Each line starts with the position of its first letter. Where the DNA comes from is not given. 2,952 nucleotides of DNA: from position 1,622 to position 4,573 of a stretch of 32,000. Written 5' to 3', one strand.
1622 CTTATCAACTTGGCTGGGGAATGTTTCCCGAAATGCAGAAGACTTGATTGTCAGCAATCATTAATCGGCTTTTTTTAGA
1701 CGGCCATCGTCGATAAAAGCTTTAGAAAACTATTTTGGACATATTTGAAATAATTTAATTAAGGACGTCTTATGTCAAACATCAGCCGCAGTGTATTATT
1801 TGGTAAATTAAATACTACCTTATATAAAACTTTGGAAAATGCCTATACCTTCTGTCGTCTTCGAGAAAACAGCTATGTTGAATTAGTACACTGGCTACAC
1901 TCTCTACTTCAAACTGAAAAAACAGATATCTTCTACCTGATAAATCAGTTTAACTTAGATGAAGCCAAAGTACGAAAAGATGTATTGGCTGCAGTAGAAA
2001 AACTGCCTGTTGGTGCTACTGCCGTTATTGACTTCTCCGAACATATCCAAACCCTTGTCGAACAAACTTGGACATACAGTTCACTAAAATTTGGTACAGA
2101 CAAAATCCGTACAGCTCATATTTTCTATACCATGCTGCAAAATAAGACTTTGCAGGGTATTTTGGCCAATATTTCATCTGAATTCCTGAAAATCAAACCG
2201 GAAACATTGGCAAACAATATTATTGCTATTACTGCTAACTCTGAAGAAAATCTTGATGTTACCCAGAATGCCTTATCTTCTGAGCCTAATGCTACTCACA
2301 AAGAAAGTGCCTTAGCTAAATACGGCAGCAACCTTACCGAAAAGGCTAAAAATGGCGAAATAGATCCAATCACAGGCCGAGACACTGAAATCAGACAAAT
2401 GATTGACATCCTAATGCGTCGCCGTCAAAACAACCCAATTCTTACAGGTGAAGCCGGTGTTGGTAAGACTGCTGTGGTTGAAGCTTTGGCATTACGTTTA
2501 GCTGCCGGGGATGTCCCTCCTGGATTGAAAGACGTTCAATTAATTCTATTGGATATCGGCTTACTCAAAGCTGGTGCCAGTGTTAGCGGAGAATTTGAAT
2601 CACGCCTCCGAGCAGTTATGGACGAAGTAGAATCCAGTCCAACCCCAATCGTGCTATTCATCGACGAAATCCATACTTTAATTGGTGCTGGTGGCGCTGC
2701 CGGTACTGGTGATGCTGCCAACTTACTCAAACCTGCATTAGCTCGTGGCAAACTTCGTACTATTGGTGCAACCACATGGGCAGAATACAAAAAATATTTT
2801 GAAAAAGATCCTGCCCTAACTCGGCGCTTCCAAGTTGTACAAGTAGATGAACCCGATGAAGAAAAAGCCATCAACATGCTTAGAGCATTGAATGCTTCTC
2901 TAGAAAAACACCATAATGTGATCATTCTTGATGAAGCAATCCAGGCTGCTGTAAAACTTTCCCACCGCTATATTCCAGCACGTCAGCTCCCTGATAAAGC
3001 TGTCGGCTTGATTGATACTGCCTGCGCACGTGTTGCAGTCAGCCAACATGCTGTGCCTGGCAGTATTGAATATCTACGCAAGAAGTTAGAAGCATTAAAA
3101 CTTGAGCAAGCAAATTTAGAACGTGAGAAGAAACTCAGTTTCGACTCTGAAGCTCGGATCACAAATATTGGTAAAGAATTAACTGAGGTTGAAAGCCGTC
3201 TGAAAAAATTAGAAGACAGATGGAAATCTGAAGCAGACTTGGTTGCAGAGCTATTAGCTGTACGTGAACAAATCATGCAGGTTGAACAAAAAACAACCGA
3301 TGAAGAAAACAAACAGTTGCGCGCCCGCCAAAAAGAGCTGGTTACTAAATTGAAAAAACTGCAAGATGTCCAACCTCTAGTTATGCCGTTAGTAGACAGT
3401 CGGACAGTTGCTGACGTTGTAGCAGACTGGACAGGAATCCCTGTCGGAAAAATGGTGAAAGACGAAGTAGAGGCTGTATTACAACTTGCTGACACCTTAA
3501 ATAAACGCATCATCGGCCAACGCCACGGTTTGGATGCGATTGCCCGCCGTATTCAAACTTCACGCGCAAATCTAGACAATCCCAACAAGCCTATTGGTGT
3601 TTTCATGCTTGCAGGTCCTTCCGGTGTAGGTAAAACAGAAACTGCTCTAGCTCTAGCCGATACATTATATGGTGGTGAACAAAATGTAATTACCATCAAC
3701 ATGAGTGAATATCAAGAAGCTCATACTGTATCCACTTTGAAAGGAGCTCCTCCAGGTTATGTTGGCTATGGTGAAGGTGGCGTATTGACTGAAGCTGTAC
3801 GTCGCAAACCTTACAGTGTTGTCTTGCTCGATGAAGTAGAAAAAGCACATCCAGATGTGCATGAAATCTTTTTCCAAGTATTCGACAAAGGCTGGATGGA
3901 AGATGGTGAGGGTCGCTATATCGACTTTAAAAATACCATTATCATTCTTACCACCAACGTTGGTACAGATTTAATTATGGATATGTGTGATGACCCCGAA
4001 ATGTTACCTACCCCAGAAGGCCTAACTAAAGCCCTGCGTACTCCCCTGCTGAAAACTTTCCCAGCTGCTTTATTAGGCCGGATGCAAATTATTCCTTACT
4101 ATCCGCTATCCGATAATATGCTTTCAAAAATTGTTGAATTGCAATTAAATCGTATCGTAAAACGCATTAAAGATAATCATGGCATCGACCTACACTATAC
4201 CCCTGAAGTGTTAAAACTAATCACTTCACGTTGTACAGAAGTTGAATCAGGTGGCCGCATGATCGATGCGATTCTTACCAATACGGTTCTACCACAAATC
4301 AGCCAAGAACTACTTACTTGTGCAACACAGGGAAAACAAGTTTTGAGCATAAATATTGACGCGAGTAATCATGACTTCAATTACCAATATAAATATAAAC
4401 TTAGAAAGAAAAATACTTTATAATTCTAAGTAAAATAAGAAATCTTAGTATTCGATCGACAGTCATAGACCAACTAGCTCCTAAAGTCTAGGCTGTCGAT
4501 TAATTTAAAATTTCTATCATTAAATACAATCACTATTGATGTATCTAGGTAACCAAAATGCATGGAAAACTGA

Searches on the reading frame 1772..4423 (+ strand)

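Call 72: search_protein_families(library=pfam, proteins=[window:1772-4423:+], max_evalue=0.01)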
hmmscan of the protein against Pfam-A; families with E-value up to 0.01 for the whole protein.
window:1772-4423:+ (883 aa): 27 families (the best 25 are shown)
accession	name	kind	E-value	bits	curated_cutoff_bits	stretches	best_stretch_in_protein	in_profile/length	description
PF07724.20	AAA_2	-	3.9e-56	190.1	27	1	606-774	1-166/166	AAA domain (Cdc48 subfamily)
PF17871.7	AAA_lid_9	-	3e-31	107.8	22.8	1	363-463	2-100/104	AAA lid domain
PF00004.35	AAA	-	7.4e-21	75.4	21.2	2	223-355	2-125/131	ATPase family associated with various cellular activities (AAA)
PF10431.15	ClpB_D2-small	-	1.4e-14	54.3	21.9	1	779-851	1-72/81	C-terminal, D2-small domain, of ClpB protein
PF07728.20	AAA_5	-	1.9e-12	47.8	22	1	611-729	2-122/139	AAA domain (dynein-related subfamily)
PF13191.12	AAA_16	-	6.4e-12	46.7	32.6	1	200-355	2-104/167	AAA ATPase domain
PF13401.12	AAA_22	-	6.3e-11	43.1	27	1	218-308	4-97/130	AAA domain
PF13173.12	AAA_14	-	8.3e-09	36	27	0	610-692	4-74/129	AAA domain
PF20720.3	nSTAND3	-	2e-06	28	27.2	0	209-245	9-43/155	Novel STAND NTPase 3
PF13481.12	AAA_25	-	4.4e-06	26.9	27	0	201-286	16-98/195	AAA domain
PF12775.13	AAA_7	-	7.4e-06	26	25.8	0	611-654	36-79/181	P-loop containing dynein motor region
PF00158.32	Sigma54_activat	-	1.1e-05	25.6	20.2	1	611-725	25-139/168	Sigma-54 interaction domain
PF06414.18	Zeta_toxin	-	1.4e-05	25.1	22.3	1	602-651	12-58/199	Zeta toxin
PF01637.24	ATPase_2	-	1.6e-05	25.3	33.2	0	203-242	4-43/225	ATPase domain predominantly from Archaea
PF02861.25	Clp_N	-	3.6e-05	24.3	20.7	1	24-74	1-51/53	Clp amino terminal domain, pathogenicity island component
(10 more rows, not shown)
